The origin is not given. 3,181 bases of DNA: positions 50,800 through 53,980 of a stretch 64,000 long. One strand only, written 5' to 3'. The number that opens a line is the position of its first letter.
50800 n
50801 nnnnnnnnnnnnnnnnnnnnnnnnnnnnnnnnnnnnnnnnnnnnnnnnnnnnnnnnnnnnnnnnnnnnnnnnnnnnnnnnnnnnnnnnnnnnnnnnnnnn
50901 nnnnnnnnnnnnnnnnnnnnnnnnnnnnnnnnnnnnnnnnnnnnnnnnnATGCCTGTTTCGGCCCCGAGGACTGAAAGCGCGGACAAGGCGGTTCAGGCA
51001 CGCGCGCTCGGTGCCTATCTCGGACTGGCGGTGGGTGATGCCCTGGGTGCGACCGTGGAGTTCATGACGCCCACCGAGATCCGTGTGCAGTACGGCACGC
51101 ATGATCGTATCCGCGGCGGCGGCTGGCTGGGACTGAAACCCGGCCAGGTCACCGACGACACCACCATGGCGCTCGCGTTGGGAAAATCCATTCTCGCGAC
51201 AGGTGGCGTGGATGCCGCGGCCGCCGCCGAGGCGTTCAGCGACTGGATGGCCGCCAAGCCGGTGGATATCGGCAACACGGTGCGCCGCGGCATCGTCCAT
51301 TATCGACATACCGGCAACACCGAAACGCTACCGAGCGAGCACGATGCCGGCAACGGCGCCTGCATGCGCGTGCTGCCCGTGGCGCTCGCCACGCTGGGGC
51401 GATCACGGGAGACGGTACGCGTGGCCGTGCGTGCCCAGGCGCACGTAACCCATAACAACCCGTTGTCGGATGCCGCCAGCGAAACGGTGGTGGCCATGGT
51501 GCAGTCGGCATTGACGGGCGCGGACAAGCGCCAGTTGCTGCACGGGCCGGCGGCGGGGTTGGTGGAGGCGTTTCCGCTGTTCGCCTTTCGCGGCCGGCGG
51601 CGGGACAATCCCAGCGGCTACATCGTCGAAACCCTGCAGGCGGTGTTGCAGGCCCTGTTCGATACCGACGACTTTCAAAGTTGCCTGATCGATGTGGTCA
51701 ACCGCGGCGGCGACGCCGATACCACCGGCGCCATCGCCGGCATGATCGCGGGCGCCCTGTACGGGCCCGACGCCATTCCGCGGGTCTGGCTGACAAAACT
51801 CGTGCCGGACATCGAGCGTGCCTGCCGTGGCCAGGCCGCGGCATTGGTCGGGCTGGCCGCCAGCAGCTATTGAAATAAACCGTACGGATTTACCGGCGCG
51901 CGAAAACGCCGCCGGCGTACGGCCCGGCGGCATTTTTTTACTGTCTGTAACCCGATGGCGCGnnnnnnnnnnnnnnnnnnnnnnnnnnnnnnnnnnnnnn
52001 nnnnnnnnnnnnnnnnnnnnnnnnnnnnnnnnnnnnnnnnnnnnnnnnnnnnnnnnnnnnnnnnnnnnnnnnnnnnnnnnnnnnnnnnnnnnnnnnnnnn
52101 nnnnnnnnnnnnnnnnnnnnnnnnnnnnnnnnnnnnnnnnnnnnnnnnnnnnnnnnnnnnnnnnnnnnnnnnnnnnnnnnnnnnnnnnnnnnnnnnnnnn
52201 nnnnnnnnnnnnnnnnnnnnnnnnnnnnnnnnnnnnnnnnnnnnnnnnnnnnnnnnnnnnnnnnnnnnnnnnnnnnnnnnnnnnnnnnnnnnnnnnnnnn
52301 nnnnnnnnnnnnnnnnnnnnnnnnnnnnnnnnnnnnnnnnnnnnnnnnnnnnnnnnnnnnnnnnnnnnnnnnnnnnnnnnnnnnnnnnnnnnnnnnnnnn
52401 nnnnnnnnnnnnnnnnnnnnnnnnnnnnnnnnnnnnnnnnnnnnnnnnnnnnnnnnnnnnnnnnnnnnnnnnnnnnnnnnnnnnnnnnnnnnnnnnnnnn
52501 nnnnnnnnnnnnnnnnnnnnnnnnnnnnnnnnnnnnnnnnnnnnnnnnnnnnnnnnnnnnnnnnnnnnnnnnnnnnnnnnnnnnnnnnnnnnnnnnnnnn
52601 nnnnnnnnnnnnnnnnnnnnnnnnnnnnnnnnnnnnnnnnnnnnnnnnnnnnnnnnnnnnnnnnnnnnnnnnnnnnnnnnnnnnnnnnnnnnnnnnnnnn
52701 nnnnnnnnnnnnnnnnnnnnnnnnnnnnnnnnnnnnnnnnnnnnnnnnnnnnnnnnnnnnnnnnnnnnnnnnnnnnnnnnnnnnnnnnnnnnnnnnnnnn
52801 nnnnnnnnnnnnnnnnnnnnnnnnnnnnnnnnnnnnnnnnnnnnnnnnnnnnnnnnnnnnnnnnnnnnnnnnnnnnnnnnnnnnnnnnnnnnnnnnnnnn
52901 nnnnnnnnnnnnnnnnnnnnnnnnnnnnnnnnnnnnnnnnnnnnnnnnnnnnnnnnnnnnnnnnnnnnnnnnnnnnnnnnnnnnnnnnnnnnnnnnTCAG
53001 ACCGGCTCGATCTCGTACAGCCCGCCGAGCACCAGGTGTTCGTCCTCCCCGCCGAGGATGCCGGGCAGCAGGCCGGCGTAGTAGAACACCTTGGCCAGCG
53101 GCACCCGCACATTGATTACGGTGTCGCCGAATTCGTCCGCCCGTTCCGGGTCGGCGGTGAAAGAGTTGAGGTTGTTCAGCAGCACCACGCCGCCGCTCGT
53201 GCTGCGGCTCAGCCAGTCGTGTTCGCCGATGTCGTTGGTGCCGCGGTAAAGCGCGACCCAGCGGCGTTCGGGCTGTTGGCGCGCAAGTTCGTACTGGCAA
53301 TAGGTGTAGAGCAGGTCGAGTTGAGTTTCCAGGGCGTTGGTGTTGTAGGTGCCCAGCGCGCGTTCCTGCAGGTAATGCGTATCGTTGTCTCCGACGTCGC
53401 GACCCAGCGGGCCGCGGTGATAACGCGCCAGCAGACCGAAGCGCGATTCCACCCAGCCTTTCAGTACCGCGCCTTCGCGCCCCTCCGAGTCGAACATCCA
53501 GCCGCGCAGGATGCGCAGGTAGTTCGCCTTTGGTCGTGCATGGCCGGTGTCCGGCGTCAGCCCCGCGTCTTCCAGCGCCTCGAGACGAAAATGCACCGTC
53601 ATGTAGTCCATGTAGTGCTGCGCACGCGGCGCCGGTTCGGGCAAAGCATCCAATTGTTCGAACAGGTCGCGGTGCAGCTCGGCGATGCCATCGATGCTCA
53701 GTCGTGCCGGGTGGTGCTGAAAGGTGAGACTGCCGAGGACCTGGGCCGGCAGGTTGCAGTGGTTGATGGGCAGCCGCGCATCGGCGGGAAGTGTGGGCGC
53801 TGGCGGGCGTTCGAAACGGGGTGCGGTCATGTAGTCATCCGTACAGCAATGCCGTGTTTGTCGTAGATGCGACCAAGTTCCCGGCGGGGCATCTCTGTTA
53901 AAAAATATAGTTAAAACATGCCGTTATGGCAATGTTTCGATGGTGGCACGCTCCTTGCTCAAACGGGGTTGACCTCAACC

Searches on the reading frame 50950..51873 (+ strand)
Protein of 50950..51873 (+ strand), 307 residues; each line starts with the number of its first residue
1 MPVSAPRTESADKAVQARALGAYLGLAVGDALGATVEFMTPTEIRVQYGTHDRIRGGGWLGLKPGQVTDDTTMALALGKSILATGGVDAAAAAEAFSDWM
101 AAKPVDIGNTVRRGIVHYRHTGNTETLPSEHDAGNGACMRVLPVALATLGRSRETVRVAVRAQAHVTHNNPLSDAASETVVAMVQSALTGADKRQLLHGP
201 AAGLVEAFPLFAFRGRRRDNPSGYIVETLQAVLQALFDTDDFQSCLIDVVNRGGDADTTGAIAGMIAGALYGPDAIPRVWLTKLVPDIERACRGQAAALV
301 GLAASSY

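Call 68: search_protein_families(library=pfam, proteins=[window:50950-51873:+], max_evalue=1e-8)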
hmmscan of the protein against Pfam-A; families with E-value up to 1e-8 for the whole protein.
window:50950-51873:+ (307 aa): 1 family
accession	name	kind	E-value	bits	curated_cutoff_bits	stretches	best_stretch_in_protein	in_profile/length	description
PF03747.19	ADP_ribosyl_GH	-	9.9e-65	219.5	26.2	1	21-278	1-286/287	ADP-ribosylglycohydrolase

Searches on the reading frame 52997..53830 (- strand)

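Call 69: search_protein_families(library=pfam, proteins=[window:52997-53830:-], max_evalue=1e-8)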
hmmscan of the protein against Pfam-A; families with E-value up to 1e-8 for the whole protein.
window:52997-53830:- (277 aa): 1 family
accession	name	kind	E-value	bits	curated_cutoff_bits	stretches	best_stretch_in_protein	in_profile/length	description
PF07357.16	DRAT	-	2.4e-97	325.6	25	1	22-275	1-255/256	Dinitrogenase reductase ADP-ribosyltransferase (DRAT)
